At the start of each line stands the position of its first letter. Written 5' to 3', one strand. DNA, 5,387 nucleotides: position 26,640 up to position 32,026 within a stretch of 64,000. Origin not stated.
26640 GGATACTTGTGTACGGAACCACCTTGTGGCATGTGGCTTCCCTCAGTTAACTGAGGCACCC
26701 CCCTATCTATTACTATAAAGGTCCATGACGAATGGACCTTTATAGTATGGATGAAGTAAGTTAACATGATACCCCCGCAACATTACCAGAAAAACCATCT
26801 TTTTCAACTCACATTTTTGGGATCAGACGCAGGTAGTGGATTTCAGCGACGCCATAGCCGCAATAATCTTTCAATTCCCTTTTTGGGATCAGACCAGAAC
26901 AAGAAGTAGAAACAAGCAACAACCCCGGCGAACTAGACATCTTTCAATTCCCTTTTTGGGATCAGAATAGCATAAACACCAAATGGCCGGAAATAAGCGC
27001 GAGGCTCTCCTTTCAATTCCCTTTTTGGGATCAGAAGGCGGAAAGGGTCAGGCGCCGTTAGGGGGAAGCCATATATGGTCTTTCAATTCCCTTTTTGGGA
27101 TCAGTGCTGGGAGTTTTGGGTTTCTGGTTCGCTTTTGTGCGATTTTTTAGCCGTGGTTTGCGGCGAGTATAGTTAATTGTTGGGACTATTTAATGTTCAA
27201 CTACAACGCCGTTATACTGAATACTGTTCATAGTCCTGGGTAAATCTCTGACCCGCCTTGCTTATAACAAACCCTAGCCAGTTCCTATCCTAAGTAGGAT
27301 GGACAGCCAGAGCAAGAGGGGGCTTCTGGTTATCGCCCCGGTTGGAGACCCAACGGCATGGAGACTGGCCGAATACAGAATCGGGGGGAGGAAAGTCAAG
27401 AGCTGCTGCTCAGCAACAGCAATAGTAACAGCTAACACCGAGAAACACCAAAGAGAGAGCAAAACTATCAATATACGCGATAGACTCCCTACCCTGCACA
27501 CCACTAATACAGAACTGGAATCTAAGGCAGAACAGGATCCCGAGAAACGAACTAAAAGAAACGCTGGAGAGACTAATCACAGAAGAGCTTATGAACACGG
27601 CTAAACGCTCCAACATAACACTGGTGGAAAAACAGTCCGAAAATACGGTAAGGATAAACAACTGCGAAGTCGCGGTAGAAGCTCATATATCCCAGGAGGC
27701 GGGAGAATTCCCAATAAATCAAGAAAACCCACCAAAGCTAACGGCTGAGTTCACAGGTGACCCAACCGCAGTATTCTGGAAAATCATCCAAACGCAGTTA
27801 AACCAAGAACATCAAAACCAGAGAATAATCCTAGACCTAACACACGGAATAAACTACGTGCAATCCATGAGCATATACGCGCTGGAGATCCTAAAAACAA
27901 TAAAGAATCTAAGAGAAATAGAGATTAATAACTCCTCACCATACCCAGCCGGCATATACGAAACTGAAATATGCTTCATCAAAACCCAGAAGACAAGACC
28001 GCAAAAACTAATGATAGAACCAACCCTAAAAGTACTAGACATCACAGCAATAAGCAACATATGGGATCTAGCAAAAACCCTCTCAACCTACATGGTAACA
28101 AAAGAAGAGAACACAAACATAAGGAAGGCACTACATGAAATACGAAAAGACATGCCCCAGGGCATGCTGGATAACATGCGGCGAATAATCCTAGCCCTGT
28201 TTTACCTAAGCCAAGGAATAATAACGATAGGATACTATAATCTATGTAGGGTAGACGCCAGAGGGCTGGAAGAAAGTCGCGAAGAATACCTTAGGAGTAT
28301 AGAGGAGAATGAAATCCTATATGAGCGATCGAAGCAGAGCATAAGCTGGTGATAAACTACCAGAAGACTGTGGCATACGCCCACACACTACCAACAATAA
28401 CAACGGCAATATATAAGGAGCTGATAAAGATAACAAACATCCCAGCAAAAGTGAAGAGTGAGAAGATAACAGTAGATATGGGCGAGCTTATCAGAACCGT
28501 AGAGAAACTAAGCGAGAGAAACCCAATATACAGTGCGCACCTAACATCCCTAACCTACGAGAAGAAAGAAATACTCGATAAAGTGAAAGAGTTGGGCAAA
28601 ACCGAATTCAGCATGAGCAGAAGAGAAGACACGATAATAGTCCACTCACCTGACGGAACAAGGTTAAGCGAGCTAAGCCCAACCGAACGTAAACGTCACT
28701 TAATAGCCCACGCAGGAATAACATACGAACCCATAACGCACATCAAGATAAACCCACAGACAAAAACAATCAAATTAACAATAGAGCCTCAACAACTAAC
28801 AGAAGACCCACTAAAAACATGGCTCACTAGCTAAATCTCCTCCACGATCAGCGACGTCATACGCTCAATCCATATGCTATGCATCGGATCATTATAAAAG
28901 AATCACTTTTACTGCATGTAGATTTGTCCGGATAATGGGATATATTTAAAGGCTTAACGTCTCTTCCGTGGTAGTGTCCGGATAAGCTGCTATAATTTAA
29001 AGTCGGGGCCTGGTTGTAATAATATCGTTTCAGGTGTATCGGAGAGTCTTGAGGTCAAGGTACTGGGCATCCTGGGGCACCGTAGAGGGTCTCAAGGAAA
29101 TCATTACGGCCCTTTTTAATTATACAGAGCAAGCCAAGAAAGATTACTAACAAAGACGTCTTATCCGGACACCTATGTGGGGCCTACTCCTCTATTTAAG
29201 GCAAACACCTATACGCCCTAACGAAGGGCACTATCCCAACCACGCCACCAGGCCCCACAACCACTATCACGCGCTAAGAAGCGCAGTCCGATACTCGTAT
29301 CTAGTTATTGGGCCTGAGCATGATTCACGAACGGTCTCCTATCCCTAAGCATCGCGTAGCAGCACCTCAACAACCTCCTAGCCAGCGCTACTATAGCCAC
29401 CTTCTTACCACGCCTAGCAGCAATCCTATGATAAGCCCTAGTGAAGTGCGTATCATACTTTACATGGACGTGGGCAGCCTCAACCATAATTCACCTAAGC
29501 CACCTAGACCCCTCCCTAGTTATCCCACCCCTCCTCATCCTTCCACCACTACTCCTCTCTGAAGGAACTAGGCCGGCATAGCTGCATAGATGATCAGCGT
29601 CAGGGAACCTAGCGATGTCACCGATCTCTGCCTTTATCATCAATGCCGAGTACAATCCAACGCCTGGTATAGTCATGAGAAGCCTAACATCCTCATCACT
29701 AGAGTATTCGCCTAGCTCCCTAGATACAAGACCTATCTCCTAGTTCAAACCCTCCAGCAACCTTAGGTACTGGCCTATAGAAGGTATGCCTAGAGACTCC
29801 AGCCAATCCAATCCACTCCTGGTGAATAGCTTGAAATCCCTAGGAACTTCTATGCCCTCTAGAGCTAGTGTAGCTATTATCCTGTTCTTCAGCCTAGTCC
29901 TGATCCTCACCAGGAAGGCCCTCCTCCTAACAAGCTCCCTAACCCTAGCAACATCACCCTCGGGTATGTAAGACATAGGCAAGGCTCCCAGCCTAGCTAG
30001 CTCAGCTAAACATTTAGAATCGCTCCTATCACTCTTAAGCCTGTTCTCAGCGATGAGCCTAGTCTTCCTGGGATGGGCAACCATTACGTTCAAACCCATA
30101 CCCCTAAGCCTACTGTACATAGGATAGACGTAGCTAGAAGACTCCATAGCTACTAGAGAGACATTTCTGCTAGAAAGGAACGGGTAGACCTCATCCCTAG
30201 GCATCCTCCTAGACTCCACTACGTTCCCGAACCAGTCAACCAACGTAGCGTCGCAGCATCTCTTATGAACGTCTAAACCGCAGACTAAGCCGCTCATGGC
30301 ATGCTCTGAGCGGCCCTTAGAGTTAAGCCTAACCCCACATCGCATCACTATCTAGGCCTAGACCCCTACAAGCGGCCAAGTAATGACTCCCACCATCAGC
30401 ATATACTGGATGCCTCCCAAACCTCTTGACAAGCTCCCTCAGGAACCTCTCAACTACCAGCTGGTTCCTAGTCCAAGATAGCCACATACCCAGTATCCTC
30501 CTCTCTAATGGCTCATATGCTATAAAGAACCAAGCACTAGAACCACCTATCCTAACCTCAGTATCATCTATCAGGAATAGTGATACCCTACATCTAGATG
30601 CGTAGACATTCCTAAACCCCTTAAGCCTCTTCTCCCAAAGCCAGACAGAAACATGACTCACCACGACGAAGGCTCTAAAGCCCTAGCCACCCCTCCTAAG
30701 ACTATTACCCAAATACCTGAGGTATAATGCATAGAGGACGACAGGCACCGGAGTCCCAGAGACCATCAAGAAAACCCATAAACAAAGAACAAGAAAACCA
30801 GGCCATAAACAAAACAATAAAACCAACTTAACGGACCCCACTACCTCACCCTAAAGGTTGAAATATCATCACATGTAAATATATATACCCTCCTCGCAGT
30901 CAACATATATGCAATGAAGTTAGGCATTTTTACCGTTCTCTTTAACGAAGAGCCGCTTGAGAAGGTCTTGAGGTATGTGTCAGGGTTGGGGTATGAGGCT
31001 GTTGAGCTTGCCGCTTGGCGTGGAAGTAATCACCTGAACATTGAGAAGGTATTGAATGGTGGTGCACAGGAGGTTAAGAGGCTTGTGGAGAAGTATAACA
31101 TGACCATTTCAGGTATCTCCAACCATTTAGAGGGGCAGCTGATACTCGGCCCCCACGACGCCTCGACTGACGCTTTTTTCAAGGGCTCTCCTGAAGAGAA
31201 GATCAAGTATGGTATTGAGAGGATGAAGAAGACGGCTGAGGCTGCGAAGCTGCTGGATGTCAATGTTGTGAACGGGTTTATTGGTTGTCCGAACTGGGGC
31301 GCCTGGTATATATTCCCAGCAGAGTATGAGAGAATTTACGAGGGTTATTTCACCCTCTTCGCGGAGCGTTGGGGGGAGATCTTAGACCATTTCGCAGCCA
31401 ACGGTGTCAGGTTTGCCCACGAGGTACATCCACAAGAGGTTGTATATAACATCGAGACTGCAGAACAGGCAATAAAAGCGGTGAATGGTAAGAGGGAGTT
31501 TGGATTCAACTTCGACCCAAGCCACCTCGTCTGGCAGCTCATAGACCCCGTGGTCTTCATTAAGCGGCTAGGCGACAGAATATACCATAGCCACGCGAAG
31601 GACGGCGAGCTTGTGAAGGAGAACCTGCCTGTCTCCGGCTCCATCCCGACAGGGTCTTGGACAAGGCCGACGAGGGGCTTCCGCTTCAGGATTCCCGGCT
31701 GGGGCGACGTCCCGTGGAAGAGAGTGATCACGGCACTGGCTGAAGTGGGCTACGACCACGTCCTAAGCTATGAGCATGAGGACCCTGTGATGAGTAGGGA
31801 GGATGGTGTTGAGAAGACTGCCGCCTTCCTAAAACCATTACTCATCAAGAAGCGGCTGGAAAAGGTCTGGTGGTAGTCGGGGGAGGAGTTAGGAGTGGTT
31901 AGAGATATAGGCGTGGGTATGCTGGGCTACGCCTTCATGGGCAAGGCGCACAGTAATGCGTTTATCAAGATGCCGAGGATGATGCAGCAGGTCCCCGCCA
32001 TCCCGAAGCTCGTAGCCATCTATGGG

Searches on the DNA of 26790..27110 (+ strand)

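Call 32: search_dna_similar(query=window:26790-27110:+, collection=phages, mode=distant, max_evalue=1, max_rows=15)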
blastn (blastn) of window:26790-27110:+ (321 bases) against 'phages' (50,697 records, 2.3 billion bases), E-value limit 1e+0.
Records with a match: 4; places in all: 4; records where one place covers at least 80% of the query: 0.
Best place of each record, by identity: 80-90% 4.
By first word of the organism name: Escherichia 4.
By host as written in the record: Escherichia sp. 3; - 1.
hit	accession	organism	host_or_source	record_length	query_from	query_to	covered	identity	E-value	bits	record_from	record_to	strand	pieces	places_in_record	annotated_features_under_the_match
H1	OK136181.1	Escherichia phage 18-1-2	marmot respiratory tract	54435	3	38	11%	86.8%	3e-2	45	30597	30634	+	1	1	ribonucleotide reductase of class III (anaerobic), activating protein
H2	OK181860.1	Escherichia phage 19-1-2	Escherichia sp.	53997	3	38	11%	86.8%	3e-2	45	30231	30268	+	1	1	ribonucleotide reductase of class III (anaerobic), large subunit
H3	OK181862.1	Escherichia phage 24-2-1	Escherichia sp.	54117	3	38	11%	86.8%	3e-2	45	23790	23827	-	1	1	ribonucleotide reductase of class III (anaerobic), activating protein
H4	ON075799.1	Escherichia phage vB_EcoM_TH18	Escherichia sp.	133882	3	38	11%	86.8%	3e-2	45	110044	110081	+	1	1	ribonucleotide reductase of class III (anaerobic), activating protein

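Call 33: search_dna_similar(query=window:26790-27110:+, collection=plasmids, mode=distant, max_evalue=1, max_rows=15)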
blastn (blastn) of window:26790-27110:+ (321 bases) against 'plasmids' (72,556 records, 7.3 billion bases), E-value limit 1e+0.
No match.

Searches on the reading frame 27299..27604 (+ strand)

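Call 10: search_protein_families(library=pfam, proteins=[window:27299-27604:+], max_evalue=0.01)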
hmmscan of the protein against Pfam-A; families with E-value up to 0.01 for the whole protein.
window:27299-27604:+ (101 aa): 2 families
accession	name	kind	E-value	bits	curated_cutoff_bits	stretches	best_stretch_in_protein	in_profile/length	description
PF22230.1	Csx1_CARF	-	6.8e-09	36.7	24.7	1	10-89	1-76/163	CRISPR system endoribonuclease Csx1, CARF domain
PF09428.17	DUF2011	-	0.00071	20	29.4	1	16-99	135-219/222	Fungal protein of unknown function (DUF2011)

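Call 11: search_protein_families(library=ncbifam, proteins=[window:27299-27604:+], max_evalue=0.01)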
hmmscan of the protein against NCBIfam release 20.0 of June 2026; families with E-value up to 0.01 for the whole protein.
window:27299-27604:+ (101 aa): 1 family
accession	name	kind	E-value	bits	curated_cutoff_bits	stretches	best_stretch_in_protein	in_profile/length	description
TIGR01897.1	cas_MJ1666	equivalog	2.6e-06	26.9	110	1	10-45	3-38/417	CRISPR-associated CARF protein Csx1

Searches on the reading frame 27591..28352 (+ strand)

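Call 10: search_protein_families(library=pfam, proteins=[window:27591-28352:+], max_evalue=0.01)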
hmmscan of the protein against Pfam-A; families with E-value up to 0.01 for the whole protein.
window:27591-28352:+ (253 aa): 1 family
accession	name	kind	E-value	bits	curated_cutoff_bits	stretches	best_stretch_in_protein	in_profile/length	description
PF22230.1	Csx1_CARF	-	3.9e-10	40.7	24.7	1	10-117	62-163/163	CRISPR system endoribonuclease Csx1, CARF domain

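Call 11: search_protein_families(library=ncbifam, proteins=[window:27591-28352:+], max_evalue=0.01)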
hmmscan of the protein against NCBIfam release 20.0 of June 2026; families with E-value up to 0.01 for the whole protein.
window:27591-28352:+ (253 aa): 3 families
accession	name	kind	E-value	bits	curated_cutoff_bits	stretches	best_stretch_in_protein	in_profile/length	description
TIGR01897.1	cas_MJ1666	equivalog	3.8e-12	46.1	110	1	25-174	82-229/417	CRISPR-associated CARF protein Csx1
TIGR02549.2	CRISPR_DxTHG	domain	0.00039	20.4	21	1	79-103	1-25/26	CRISPR-associated DxTHG motif protein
TIGR02221.1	cas_TM1812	equivalog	0.0047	16.9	76.25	1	61-107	118-164/218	TIGR02221 family CRISPR-associated protein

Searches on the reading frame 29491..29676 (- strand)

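Call 72: search_protein_families(library=pfam, proteins=[window:29491-29676:-], max_evalue=0.01)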
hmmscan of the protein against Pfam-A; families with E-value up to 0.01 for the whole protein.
window:29491-29676:- (61 aa): 1 family
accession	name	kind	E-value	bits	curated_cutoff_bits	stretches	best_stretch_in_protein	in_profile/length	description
PF02371.22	Transposase_20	-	1.2e-19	70.9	21.3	1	1-61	5-65/87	Transposase IS116/IS110/IS902 family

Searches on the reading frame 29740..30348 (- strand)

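Call 10: search_protein_families(library=pfam, proteins=[window:29740-30348:-], max_evalue=0.01)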
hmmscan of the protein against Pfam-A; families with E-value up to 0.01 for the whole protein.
window:29740-30348:- (202 aa): 1 family
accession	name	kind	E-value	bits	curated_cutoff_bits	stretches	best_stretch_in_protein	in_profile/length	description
PF01548.23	DEDD_Tnp_IS110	-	2.3e-18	66.9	29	1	23-161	1-150/155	Transposase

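Call 11: search_protein_families(library=ncbifam, proteins=[window:29740-30348:-], max_evalue=0.01)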
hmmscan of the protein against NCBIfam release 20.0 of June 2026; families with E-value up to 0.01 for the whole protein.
window:29740-30348:- (202 aa): 2 families
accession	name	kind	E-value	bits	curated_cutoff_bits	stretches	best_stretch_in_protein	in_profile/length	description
NF033542.1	transpos_IS110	equivalog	6.1e-28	97.9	140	1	22-186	1-174/343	IS110 family RNA-guided transposase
NF051857.1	transpos_IS110_2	equivalog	0.00012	21.3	180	1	73-165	64-162/393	IS110 family transposase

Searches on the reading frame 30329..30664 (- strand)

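Call 10: search_protein_families(library=pfam, proteins=[window:30329-30664:-], max_evalue=0.01)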
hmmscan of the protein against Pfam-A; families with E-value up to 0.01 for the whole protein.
window:30329-30664:- (111 aa): 1 family
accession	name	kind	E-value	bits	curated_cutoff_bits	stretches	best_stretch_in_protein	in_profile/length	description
PF13610.12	DDE_Tnp_IS240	-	0.0016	19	27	1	31-102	5-77/139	DDE domain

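Call 11: search_protein_families(library=ncbifam, proteins=[window:30329-30664:-], max_evalue=0.01)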
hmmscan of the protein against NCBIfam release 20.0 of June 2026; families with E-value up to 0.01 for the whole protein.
window:30329-30664:- (111 aa): 1 family
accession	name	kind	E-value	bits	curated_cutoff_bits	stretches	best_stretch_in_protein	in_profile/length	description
NF033587.1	transpos_IS6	equivalog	5.5e-09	36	125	1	2-106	39-147/202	IS6 family transposase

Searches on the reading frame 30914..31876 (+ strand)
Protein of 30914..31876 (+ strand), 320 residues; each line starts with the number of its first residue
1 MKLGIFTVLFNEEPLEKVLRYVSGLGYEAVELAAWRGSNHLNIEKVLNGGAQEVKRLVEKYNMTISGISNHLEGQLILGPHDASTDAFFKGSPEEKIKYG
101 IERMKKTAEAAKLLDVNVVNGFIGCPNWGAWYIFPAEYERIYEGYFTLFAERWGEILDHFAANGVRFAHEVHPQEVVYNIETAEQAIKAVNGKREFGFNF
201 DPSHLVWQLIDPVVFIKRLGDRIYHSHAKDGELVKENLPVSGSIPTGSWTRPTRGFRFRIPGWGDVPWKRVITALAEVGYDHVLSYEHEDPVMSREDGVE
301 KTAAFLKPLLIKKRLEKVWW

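Call 10: search_protein_families(library=pfam, proteins=[window:30914-31876:+], max_evalue=0.01)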
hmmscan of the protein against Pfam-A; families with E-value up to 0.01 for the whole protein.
window:30914-31876:+ (320 aa): 1 family
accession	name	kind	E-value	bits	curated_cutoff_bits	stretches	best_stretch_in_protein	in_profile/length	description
PF01261.30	AP_endonuc_2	-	2e-36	126.4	31.1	1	20-308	2-248/249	Xylose isomerase-like TIM barrel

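Call 11: search_protein_families(library=ncbifam, proteins=[window:30914-31876:+], max_evalue=0.01)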
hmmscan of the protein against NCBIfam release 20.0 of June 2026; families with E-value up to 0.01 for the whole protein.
window:30914-31876:+ (320 aa): 4 families
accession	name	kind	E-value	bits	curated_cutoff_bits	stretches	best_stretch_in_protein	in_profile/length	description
NF007360.0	PRK09856.1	equivalog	5.3e-13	49.1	305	1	1-245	1-227/276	fructoselysine 3-epimerase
TIGR04379.1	myo_inos_iolE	equivalog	6.3e-10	39.1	290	1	146-290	128-269/290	myo-inosose-2 dehydratase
NF041099.2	keto_glucon_epim_IolO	equivalog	7.4e-10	38.6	300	1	8-230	16-213/269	5-keto-L-gluconate epimerase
NF051856.1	PsicseEpim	equivalog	0.0011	18.8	300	0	259-286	216-243/287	D-psicose 3-epimerase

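Call 14: find_encoding_contigs(protein=window:30914-31876:+, flank=10000, max_places=10)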
Protein window:30914-31876:+ (320 aa): 1 contig read that carries it; 1 place shown.
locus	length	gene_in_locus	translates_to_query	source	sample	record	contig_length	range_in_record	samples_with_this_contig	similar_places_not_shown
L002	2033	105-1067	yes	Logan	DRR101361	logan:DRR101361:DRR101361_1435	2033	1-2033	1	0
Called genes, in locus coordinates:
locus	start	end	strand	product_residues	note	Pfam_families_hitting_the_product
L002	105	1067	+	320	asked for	PF01261:AP_endonuc_2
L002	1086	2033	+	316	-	?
